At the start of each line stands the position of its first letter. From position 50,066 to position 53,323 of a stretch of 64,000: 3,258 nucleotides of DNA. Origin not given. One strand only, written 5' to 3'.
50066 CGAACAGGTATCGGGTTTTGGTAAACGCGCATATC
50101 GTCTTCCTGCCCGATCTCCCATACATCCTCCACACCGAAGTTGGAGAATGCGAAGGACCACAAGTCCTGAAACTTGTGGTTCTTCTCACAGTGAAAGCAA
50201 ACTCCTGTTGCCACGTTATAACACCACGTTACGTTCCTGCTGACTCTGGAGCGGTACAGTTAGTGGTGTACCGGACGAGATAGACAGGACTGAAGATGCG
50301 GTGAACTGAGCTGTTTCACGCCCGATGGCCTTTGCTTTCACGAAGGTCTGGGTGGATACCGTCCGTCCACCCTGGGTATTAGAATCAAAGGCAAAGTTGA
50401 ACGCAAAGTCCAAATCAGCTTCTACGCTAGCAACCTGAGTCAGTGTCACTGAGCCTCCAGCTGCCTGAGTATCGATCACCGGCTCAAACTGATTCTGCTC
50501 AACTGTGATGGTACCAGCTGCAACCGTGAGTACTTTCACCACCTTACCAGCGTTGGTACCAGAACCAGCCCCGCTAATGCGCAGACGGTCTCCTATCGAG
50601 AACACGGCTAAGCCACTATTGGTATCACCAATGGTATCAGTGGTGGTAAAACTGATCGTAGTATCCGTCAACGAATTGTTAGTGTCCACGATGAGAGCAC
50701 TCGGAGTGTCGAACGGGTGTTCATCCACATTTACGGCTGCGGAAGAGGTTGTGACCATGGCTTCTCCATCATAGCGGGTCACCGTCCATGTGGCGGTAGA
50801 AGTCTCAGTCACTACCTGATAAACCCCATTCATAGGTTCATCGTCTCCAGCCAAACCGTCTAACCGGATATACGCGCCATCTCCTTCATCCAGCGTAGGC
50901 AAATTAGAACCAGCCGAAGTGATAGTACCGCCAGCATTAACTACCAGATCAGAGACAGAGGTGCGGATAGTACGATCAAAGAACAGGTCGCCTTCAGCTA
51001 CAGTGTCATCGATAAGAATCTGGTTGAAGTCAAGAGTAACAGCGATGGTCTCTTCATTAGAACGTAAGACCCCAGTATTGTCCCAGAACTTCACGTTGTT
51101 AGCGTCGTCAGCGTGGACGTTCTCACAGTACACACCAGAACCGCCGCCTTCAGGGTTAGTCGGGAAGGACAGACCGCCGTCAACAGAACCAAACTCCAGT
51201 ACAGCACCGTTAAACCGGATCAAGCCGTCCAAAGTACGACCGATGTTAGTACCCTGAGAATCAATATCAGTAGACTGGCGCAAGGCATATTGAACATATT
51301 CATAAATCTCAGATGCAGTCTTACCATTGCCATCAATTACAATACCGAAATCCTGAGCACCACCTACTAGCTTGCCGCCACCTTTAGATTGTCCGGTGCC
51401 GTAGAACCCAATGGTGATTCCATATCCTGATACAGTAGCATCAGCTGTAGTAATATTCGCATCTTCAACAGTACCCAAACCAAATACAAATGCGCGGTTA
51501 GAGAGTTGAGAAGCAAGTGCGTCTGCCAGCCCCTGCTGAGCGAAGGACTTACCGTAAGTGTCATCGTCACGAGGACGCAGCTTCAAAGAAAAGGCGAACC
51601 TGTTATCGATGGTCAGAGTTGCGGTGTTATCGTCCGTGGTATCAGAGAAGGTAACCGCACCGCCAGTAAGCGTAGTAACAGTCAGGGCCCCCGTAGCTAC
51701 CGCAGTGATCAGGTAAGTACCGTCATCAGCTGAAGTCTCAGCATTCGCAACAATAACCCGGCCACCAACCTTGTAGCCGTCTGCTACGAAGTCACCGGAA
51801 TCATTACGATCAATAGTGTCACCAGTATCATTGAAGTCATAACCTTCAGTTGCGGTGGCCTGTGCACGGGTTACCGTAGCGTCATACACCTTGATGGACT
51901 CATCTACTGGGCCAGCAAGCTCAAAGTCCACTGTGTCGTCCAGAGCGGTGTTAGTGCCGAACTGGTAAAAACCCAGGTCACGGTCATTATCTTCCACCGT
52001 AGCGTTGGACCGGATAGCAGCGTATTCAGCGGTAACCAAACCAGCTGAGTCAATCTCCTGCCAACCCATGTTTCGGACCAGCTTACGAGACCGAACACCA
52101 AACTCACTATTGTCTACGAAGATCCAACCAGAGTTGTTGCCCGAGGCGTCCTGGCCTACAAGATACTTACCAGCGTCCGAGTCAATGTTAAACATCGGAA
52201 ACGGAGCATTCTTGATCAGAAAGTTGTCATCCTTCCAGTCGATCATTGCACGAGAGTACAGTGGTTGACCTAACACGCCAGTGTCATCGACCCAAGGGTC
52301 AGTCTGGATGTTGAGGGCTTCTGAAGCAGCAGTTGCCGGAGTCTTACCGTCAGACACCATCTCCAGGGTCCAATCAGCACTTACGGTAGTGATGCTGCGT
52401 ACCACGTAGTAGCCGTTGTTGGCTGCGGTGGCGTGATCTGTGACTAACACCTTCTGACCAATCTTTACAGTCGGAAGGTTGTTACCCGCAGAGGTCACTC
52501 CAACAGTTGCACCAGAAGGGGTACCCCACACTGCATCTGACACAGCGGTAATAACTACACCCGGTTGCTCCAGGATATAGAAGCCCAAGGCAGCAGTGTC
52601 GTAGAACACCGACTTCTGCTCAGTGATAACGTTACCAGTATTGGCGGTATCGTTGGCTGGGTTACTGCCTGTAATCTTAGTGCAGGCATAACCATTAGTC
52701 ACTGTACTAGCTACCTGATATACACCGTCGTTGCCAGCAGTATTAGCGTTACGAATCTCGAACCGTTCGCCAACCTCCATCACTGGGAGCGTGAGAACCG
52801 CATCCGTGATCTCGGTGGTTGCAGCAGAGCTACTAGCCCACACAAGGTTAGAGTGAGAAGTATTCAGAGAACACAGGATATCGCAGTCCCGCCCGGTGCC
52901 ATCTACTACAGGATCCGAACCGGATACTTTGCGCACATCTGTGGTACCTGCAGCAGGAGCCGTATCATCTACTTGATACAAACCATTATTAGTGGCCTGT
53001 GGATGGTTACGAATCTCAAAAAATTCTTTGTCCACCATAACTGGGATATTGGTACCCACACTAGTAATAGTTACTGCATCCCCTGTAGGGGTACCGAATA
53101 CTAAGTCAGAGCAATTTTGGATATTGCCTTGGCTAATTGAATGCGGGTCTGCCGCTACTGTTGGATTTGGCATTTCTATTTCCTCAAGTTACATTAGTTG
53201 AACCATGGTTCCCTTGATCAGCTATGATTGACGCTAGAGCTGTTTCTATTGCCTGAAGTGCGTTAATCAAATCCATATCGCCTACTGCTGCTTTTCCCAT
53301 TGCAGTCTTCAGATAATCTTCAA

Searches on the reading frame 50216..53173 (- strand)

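Call 19: search_protein_families(library=phrogs, proteins=[window:50216-53173:-], max_evalue=0.001)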
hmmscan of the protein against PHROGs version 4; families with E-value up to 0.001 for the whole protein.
window:50216-53173:- (985 aa): 1 family
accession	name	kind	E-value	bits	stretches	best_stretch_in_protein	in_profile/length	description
phrog_1236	-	head and packaging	0.0007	20.3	0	832-904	32-105/177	head protein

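Call 85: search_protein_families(library=pfam, proteins=[window:50216-53173:-], max_evalue=0.01)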
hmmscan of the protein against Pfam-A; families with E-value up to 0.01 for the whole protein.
window:50216-53173:- (985 aa): 0 families
